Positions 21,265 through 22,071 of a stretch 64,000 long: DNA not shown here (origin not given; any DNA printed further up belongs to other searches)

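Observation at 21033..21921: Panacea-domain antitoxin-like gene overlapping a small two-TM membrane protein: candidate PanA/PanT-type toxin-antitoxin pair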

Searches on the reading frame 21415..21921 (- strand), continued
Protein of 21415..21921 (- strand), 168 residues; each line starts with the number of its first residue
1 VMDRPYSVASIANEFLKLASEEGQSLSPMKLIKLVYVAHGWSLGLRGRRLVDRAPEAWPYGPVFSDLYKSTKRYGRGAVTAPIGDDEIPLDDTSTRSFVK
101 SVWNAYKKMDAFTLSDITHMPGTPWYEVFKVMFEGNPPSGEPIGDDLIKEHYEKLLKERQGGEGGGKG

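Call 73: fold_search(model_id=the predicted structure, library=pdb)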
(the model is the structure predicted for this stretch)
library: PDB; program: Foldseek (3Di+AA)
matches with E <= 10: 68; with E <= 0.001: 0
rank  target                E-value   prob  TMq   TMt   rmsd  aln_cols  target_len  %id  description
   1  7yk3_B                1.6e-01  0.77  0.43  0.39   9.7       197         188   11  Crystal structure of DarTG toxin-antitoxin complex from Mycobacterium tuberculosis (released 2023-05-31)
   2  1y10_A                1.2e+00  0.02  0.13  0.08  14.5       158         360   11  Mycobacterial adenylyl cyclase Rv1264, holoenzyme, inhibited state (released 2005-05-24)
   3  1y10_D                1.6e+00  0.02  0.15  0.10  17.5       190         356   10  Mycobacterial adenylyl cyclase Rv1264, holoenzyme, inhibited state (released 2005-05-24)
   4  1y10_C                1.7e+00  0.02  0.13  0.08  15.0       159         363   11  Mycobacterial adenylyl cyclase Rv1264, holoenzyme, inhibited state (released 2005-05-24)
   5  5civ                  2.0e+00  0.05  0.24  0.24  17.9       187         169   13  Sibling Lethal Factor Precursor - DfsB (released 2016-02-03)
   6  2f9q_A                2.3e+00  0.03  0.17  0.08  18.5       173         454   17  Crystal Structure of Human Cytochrome P450 2D6 (released 2005-12-20)
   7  6oyv_B                2.3e+00  0.02  0.17  0.09  17.2       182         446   18  Structure of an ancestral-reconstructed cytochrome P450 1B1 with estradiol (released 2020-03-18)
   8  8oxu_B                2.6e+00  0.02  0.16  0.13  13.7       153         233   14  Crystal Structure of the Hsp90-LA1011 Complex (released 2023-07-12)
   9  1fwz                  3.1e+00  0.02  0.18  0.14  16.8       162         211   13  GLU20ALA DTXR (released 2001-09-25)
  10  1y11                  3.1e+00  0.01  0.14  0.10  14.7       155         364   12  Mycobacterial adenylyl cyclase Rv1264, holoenzyme, active state (released 2005-05-24)
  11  2fdu_B                3.3e+00  0.02  0.17  0.09  16.3       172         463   10  Microsomal P450 2A6 with the inhibitor N,N-Dimethyl(5-(pyridin-3-yl)furan-2-yl)methanamine bound (released 2006-11-28)
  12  1y10_B                3.5e+00  0.02  0.17  0.10  11.4       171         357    8  Mycobacterial adenylyl cyclase Rv1264, holoenzyme, inhibited state (released 2005-05-24)
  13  6uw2_C                3.7e+00  0.01  0.17  0.09  16.5       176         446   14  Clotrimazole bound complex of Acanthamoeba castellanii CYP51 (released 2020-10-21)
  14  3ule_B                3.9e+00  0.02  0.18  0.13  18.0       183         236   12  Structure of Bos taurus Arp2/3 complex with bound inhibitor CK-869 and ATP (released 2013-02-13)
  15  4k9t                  3.9e+00  0.01  0.15  0.07  17.2       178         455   10  Complex of CYP3A4 with a desoxyritonavir analog (released 2013-06-19)
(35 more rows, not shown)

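Call 76: fold_search(model_id=the predicted structure, library=viral)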
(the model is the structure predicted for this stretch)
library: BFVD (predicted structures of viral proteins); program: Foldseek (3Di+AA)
matches with E <= 10: 80; with E <= 0.001: 6
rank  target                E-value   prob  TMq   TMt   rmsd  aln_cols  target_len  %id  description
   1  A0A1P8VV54            1.3e-06  1.00  0.71  0.80   2.7       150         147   17  (no name in the UniProt tables at hand)
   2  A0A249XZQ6            1.9e-05  1.00  0.65  0.71   3.2       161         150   16  (no name in the UniProt tables at hand)
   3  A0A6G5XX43            2.3e-05  1.00  0.61  0.68   4.1       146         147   14  (no name in the UniProt tables at hand)
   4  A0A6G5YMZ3            6.7e-05  1.00  0.71  0.75   3.8       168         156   15  (no name in the UniProt tables at hand)
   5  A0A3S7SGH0            1.7e-04  1.00  0.62  0.63   4.9       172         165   13  (no name in the UniProt tables at hand)
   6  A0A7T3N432            5.2e-04  1.00  0.59  0.62   6.1       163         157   16  Uncharacterized protein [Campylobacter phage F348]
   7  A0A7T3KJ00            4.3e-03  1.00  0.54  0.80   2.7       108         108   18  Uncharacterized protein [Campylobacter phage F374]
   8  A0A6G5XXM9            1.5e-02  0.99  0.53  0.48   9.4       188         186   15  (no name in the UniProt tables at hand)
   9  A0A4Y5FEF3            9.6e-02  0.98  0.56  0.49   4.7       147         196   14  Uncharacterized protein [Lactobacillus phage 521B]
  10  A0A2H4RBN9            1.1e-01  0.89  0.40  0.47   5.9       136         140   16  Uncharacterized protein [Sulfolobus ellipsoid virus 1]
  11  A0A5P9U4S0            5.2e-01  0.66  0.42  0.47   5.3       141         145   15  (no name in the UniProt tables at hand)
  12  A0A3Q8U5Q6            1.1e+00  0.04  0.16  0.10  16.3       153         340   12  (no name in the UniProt tables at hand)
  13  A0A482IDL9            1.1e+00  0.03  0.16  0.16  15.9       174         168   13  Uncharacterized protein [Stenotrophomonas phage YB07]
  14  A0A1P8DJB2            1.3e+00  0.01  0.11  0.06  20.1       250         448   14  (no name in the UniProt tables at hand)
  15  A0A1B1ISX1            1.5e+00  0.03  0.17  0.08  14.1       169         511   15  (no name in the UniProt tables at hand)
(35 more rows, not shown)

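Call 82: search_protein_families(library=phrogs, proteins=[window:21415-21921:-], max_evalue=0.01)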
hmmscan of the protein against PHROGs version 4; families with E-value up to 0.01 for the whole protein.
window:21415-21921:- (168 aa): 2 families
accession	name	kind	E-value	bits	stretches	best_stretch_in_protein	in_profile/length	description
phrog_1281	-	unknown function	7.7e-38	131.1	1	1-157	3-155/195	-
phrog_10390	-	unknown function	9.4e-22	78.9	1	23-156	162-295/299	-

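Call 84: find_related_loci(query=A1, collection=viral_contigs, flank=2000)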
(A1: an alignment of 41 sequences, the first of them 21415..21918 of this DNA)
Query A1 (167 aa) in viral_contigs; peptide patterns used: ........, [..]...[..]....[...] (x = any residue, [..] = any of these).
600 stretches matched a pattern (row limit reached: there are more); 522 encode a relative of the query (tblastn E <= 1e-3); the best 80 are kept; 80 distinct loci.
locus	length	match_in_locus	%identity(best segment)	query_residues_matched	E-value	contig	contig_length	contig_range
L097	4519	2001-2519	40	2-162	3e-38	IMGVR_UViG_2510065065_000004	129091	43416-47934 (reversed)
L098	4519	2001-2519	40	2-162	6e-38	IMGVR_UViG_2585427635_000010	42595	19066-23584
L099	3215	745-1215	42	1-163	1e-37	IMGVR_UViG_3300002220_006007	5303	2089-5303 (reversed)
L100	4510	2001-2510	39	1-162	3e-36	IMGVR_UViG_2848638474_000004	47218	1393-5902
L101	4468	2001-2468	43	4-156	1e-36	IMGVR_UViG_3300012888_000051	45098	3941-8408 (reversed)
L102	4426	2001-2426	43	10-157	3e-35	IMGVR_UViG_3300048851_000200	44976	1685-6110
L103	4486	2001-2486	43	3-159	2e-35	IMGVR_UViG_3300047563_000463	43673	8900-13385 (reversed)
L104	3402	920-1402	38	4-161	2e-34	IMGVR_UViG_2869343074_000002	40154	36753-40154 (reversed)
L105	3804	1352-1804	40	5-159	4e-34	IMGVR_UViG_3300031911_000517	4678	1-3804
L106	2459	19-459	39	10-158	2e-33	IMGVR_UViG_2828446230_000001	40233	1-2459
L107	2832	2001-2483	39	9-163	6e-33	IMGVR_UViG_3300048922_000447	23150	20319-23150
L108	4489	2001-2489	40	4-151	1e-32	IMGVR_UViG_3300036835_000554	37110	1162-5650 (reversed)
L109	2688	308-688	46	5-124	4e-32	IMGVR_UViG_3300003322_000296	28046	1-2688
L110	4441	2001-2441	42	5-157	5e-32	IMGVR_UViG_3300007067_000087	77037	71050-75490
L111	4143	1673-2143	40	5-162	3e-32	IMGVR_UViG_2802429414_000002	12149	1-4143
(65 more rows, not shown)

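Call 87: search_dna_similar(query=window:21415-21921:-, collection=phages, mode=protein, max_rows=15)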
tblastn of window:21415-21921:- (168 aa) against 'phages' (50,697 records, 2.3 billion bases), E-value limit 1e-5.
Records with a match: 126; places in all: 130; records where one place covers at least 80% of the query: 38.
Best place of each record, by identity: <60% 126.
By first word of the organism name: Streptococcus 21; Pseudomonas 20; Stx2a-converting 19; Paenibacillus 15; Bacteriophage 14; Escherichia 8; Burkholderia 6; Bordetella 5; Cylindrospermopsis 2; Rhodobacter 2; and 10 more.
By host as written in the record: - 26; Pseudomonas aeruginosa 18; Paenibacillus larvae 11; Helicobacter cinaedi 11; Bordetella avium 5; Rhodobacter sp. E32 2; Rhodovulum sp. P122A 2; Paenibacillus larvae ATCC 9545 2; and 42 more.
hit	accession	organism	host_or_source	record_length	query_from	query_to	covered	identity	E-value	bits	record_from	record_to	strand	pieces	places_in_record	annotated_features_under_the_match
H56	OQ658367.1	Pseudomonas phage sp.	Pseudomonas aeruginosa PACL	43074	6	152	88%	42.2%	1e-28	115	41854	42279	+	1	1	none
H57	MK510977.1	Pseudomonas phage vB_Pae_CF183a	Pseudomonas aeruginosa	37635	6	152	88%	42.2%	4e-28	114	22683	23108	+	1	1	hypothetical protein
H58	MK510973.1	Pseudomonas phage vB_Pae_CF127a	Pseudomonas aeruginosa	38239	6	152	88%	42.2%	4e-28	114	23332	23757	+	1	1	hypothetical protein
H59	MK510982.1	Pseudomonas phage vB_Pae_BR161c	Pseudomonas aeruginosa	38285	6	152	88%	42.2%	4e-28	114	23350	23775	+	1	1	hypothetical protein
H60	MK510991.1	Pseudomonas phage vB_Pae_BR141a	Pseudomonas aeruginosa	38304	6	152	88%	42.2%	4e-28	114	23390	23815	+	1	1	hypothetical protein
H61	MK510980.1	Pseudomonas phage vB_Pae_BR123a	Pseudomonas aeruginosa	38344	6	152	88%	42.2%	4e-28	114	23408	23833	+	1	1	hypothetical protein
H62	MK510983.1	Pseudomonas phage vB_Pae_BR178a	Pseudomonas aeruginosa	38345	6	152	88%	42.2%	4e-28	114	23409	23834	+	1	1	hypothetical protein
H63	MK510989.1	Pseudomonas phage vB_Pae_BR322a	Pseudomonas aeruginosa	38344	6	152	88%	42.2%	4e-28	114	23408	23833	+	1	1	hypothetical protein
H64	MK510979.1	Pseudomonas phage vB_Pae_BR52a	Pseudomonas aeruginosa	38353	6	152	88%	42.2%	4e-28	114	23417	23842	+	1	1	hypothetical protein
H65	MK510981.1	Pseudomonas phage vB_Pae_BR143a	Pseudomonas aeruginosa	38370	6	152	88%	42.2%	4e-28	114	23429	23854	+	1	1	hypothetical protein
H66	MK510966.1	Pseudomonas phage vB_Pae_CF53a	Pseudomonas aeruginosa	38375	6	152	88%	42.2%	4e-28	114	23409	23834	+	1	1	hypothetical protein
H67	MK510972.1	Pseudomonas phage vB_Pae_CF121c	Pseudomonas aeruginosa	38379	6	152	88%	42.2%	4e-28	114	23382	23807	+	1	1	hypothetical protein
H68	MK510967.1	Pseudomonas phage vB_Pae_CF54a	Pseudomonas aeruginosa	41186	6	152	88%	42.2%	4e-28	114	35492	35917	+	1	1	hypothetical protein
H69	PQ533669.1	Pseudomonas phage Pacha_bin_1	Pseudomonas aeruginosa PA14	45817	6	152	88%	41.5%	1e-27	113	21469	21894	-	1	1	hypothetical protein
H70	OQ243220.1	Escherichia phage phiSTEC1575-Stx2k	Escherichia coli STEC1575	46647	6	152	88%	37.7%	1e-22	99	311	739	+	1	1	DUF4065 domain-containing protein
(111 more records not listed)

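Call 88: search_dna_similar(query=L054:4482-4844:+, collection=phages, mode=protein, max_rows=15, max_evalue=0.001)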
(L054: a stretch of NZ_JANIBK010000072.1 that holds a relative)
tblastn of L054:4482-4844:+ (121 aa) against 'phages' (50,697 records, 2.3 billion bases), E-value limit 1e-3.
No match.

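Call 89: get_annotated_region(hit=H70, flank=1200)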
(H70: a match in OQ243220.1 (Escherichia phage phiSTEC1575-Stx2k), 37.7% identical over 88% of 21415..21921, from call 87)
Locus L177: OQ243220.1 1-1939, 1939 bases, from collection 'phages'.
description: Escherichia phage phiSTEC1575-Stx2k, complete genome.
organism: Escherichia phage phiSTEC1575-Stx2k (NCBI taxid 3025308)
taxonomy: Viruses; Duplodnaviria; Heunggongvirae; Uroviricota; Caudoviricetes; Glaedevirus
host: Escherichia coli STEC1575; source: -; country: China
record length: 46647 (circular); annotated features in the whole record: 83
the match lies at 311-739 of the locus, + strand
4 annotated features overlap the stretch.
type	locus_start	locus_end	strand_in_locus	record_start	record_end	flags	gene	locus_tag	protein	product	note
CDS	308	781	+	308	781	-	-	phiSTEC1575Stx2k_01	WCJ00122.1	DUF4065 domain-containing protein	+strand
CDS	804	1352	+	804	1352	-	-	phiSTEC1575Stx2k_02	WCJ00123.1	hypothetical protein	+strand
CDS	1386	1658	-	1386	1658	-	-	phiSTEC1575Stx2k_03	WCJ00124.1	hypothetical protein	-strand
CDS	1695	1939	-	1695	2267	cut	-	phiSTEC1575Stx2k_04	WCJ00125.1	3'-5' exonuclease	-strand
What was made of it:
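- This PanA clade is abundant in viral contigs (522 or more relatives) and in cultured temperate phages of Pseudomonas and in Stx phages (calls 84, 87, 89).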

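Call 90: get_annotated_region(hit=H57, flank=1200)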
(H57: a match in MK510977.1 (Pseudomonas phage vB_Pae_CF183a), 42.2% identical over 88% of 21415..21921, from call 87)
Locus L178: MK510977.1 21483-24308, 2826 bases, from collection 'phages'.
description: Pseudomonas phage vB_Pae_CF183a, partial genome.
organism: Pseudomonas phage vB_Pae_CF183a (NCBI taxid 2563557)
taxonomy: Viruses; Duplodnaviria; Heunggongvirae; Uroviricota; Caudoviricetes
host: Pseudomonas aeruginosa; source: lung of cystic fibrosis patients; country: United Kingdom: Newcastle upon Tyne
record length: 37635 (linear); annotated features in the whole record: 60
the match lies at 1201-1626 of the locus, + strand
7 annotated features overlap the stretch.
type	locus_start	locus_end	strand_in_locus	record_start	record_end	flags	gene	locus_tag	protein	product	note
CDS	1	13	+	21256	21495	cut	-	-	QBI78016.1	hypothetical protein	-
CDS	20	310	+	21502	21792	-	-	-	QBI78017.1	hypothetical protein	-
CDS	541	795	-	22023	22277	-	-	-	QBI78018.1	hypothetical protein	-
CDS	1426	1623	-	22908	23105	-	-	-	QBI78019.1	hypothetical protein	-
CDS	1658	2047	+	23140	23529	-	-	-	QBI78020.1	hypothetical protein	-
CDS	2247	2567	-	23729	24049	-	-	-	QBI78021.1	hypothetical protein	-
CDS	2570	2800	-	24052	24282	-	-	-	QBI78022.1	transcriptional regulator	Phage transcriptional regulator Mnt (ACLAME 243)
